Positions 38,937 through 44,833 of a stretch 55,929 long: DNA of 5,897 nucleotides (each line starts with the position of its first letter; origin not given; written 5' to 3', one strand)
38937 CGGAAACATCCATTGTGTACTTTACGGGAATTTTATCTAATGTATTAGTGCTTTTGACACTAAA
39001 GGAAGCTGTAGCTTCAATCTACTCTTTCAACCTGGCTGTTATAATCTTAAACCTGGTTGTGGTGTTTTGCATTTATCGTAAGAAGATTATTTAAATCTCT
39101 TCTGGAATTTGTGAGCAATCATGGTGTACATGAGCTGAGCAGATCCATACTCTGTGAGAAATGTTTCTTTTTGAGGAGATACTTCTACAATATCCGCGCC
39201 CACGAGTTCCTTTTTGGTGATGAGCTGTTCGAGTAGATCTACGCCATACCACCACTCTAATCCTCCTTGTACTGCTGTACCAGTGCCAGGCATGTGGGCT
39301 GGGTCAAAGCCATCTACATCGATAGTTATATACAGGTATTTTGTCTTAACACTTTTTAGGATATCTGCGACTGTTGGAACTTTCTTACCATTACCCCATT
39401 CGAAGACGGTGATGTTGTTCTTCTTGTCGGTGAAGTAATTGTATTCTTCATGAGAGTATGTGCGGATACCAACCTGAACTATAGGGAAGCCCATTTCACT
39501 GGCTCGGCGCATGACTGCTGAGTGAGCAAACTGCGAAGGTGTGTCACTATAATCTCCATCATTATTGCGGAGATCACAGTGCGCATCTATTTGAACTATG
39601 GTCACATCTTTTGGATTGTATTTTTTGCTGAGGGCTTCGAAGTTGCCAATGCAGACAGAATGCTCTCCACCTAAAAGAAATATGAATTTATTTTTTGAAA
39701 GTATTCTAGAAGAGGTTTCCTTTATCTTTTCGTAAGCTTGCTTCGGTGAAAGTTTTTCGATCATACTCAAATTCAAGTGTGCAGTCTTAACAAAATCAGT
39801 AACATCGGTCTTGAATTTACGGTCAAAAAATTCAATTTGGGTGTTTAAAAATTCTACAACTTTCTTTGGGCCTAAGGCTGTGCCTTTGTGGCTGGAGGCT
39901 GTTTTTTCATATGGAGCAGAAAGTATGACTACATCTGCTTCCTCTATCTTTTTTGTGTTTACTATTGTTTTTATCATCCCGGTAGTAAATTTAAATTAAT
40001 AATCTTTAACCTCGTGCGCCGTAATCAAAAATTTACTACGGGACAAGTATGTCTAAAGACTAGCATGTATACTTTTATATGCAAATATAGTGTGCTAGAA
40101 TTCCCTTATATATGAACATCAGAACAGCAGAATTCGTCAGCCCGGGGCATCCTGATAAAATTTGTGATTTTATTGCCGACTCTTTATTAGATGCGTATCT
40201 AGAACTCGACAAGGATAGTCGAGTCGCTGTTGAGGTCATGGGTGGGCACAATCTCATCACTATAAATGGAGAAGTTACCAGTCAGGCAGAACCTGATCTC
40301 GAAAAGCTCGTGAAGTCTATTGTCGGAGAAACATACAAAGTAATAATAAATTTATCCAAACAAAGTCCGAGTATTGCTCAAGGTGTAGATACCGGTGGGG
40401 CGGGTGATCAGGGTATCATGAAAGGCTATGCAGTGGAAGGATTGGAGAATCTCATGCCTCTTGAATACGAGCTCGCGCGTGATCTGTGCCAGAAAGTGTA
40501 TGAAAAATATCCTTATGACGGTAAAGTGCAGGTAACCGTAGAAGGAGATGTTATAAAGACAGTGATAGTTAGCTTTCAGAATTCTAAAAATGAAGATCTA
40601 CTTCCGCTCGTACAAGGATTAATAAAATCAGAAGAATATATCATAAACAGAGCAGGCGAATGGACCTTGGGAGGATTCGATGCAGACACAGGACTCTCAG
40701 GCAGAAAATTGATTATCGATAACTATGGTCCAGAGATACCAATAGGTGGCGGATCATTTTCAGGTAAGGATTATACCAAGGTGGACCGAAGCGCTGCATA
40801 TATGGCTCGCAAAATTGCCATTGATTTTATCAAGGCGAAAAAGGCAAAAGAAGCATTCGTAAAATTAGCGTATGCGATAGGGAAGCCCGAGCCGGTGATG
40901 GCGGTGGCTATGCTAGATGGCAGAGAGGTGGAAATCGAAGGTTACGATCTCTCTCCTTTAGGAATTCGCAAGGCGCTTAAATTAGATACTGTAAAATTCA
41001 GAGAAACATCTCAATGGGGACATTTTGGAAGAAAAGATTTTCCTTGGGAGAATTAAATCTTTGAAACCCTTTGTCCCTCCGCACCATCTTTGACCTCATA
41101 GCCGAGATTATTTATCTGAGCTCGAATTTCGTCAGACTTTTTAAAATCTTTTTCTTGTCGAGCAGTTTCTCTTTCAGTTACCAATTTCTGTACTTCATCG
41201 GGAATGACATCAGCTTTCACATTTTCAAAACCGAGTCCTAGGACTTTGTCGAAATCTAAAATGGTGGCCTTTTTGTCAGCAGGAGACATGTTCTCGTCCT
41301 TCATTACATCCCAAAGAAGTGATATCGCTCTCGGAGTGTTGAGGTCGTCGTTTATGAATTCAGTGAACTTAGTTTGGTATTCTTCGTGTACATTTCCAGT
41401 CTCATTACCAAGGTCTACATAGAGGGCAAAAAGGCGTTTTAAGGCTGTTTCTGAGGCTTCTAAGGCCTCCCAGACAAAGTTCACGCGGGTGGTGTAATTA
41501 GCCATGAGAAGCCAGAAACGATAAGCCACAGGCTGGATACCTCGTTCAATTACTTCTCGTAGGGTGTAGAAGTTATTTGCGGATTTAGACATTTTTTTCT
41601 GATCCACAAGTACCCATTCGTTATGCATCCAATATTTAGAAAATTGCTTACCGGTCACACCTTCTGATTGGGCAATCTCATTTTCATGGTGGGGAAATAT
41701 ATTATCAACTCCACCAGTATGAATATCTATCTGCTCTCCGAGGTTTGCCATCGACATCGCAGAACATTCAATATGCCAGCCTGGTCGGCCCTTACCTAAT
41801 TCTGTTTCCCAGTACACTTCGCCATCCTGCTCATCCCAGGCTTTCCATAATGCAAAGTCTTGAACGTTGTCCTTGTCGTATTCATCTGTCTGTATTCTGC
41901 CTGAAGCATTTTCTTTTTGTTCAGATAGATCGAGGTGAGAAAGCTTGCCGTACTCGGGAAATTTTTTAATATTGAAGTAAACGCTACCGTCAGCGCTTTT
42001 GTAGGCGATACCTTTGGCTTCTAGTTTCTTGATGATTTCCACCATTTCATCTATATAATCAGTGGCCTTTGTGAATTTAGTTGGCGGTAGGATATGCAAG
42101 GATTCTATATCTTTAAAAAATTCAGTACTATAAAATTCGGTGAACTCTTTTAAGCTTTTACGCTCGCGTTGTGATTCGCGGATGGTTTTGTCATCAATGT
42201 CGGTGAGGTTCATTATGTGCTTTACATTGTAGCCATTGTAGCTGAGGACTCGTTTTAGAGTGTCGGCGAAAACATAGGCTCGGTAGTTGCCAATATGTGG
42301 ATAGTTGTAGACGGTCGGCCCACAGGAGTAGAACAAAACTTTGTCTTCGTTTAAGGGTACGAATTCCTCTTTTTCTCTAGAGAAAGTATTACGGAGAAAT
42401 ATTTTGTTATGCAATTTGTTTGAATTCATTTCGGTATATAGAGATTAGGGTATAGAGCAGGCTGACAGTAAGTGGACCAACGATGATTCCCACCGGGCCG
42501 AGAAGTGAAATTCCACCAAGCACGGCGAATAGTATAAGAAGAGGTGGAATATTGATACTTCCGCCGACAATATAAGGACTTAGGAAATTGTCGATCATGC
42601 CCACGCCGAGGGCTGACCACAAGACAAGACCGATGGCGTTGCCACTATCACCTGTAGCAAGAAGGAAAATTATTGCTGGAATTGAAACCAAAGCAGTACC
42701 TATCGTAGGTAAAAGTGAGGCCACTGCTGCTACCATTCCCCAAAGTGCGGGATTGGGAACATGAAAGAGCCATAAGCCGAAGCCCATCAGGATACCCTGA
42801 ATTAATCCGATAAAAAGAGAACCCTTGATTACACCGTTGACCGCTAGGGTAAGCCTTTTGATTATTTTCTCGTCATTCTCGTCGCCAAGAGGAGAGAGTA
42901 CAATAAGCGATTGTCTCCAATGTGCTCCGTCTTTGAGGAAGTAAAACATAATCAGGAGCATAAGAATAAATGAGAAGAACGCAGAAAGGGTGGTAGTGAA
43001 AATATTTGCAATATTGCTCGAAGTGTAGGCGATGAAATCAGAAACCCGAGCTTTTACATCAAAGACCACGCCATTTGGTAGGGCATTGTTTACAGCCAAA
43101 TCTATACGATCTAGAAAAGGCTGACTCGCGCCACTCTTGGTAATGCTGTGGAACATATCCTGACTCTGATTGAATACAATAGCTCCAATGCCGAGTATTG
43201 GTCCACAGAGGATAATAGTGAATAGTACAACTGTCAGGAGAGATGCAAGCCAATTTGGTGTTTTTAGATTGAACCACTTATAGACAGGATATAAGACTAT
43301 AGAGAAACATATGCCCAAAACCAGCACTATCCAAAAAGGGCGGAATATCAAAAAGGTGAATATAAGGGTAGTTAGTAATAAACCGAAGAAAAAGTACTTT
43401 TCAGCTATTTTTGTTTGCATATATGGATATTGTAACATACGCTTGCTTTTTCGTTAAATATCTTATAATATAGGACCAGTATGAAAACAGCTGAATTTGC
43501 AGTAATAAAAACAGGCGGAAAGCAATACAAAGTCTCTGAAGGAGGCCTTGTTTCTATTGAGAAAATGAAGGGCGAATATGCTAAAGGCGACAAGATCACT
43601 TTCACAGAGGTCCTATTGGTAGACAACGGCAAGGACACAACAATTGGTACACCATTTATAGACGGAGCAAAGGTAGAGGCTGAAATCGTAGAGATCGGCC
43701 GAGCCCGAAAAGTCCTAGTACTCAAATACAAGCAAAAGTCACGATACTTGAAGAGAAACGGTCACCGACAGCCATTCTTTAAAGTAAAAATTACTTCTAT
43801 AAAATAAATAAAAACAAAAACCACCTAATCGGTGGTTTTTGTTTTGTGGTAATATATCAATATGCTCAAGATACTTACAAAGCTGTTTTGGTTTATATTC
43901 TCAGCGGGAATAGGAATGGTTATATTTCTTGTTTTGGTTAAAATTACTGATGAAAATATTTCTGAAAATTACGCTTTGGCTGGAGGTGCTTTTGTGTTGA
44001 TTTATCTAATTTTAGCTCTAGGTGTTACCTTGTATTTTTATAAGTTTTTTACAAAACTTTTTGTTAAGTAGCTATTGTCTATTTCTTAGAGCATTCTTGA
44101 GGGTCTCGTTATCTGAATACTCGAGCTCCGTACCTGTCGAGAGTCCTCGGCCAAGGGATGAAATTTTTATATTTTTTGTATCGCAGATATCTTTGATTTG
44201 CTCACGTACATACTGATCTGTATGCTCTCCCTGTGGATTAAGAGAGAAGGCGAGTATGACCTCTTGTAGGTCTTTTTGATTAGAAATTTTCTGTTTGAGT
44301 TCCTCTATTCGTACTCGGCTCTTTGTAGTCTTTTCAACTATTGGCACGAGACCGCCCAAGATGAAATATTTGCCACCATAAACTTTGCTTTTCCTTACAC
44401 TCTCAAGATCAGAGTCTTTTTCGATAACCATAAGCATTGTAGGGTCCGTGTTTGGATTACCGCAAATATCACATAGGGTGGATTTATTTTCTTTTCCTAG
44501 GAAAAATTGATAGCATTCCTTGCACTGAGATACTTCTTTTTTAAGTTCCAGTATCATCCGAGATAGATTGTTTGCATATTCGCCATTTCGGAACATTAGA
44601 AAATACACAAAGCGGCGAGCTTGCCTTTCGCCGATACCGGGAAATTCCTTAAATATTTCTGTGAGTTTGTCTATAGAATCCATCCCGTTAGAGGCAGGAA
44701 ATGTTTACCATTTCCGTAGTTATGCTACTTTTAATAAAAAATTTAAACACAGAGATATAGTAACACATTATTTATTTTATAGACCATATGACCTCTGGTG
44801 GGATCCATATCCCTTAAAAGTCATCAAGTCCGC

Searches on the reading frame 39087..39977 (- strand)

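Call 48: search_protein_families(library=pfam, proteins=[window:39087-39977:-], max_evalue=0.0001)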
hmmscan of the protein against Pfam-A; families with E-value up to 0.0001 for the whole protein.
window:39087-39977:- (296 aa): 1 family
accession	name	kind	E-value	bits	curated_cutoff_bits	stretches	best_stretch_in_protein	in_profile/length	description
PF00491.26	Arginase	-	4.8e-58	197.3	22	1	14-286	1-278/280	Arginase family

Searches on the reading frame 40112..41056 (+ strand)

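Call 48: search_protein_families(library=pfam, proteins=[window:40112-41056:+], max_evalue=0.0001)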
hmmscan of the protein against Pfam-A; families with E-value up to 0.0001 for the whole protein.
window:40112-41056:+ (314 aa): 3 families
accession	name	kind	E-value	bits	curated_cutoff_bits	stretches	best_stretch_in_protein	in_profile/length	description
PF02773.21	S-AdoMet_synt_C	-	2.8e-37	128.2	25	1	186-313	1-137/138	S-adenosylmethionine synthetase, C-terminal domain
PF00438.25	S-AdoMet_synt_N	-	2.5e-21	76.5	33.1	1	3-73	3-73/99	S-adenosylmethionine synthetase, N-terminal domain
PF02772.21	S-AdoMet_synt_M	-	6.8e-12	46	29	1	96-162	3-83/120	S-adenosylmethionine synthetase, central domain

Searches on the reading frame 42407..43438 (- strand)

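Call 48: search_protein_families(library=pfam, proteins=[window:42407-43438:-], max_evalue=0.0001)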
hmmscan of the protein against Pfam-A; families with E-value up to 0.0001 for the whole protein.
window:42407-43438:- (343 aa): 1 family
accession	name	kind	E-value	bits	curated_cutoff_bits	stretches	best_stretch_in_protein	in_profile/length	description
PF01594.21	AI-2E_transport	-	6.2e-50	170.7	34.3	1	19-335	4-326/327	AI-2E family transporter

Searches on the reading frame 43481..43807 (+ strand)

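Call 48: search_protein_families(library=pfam, proteins=[window:43481-43807:+], max_evalue=0.0001)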
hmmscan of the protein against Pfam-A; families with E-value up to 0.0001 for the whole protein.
window:43481-43807:+ (108 aa): 1 family
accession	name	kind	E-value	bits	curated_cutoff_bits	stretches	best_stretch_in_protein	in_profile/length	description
PF00829.26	Ribosomal_L21p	-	7.1e-35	119.7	27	1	6-107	2-99/99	Ribosomal prokaryotic L21 protein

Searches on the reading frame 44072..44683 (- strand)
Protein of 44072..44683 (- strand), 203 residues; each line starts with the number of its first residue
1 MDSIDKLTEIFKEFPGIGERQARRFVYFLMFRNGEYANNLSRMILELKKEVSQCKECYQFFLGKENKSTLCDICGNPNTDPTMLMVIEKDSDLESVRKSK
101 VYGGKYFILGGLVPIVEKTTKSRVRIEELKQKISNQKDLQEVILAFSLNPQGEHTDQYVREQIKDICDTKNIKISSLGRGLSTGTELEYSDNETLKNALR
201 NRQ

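Call 48: search_protein_families(library=pfam, proteins=[window:44072-44683:-], max_evalue=0.0001)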
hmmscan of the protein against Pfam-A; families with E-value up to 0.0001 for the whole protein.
window:44072-44683:- (203 aa): 4 families
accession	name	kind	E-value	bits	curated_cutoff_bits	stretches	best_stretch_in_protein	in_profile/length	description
PF13662.12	Toprim_4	-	1.7e-07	31.8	25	1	84-175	3-82/85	Toprim domain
PF01751.28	Toprim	-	2.3e-07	31.3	23.1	1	84-176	2-95/96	Toprim domain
PF21175.2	RecR_C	-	3e-06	27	22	1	180-203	1-24/24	RecR, C-terminal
PF21176.3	RecR_HhH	-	3.1e-06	27.4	27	1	4-46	1-43/45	RecR, helix-hairpin-helix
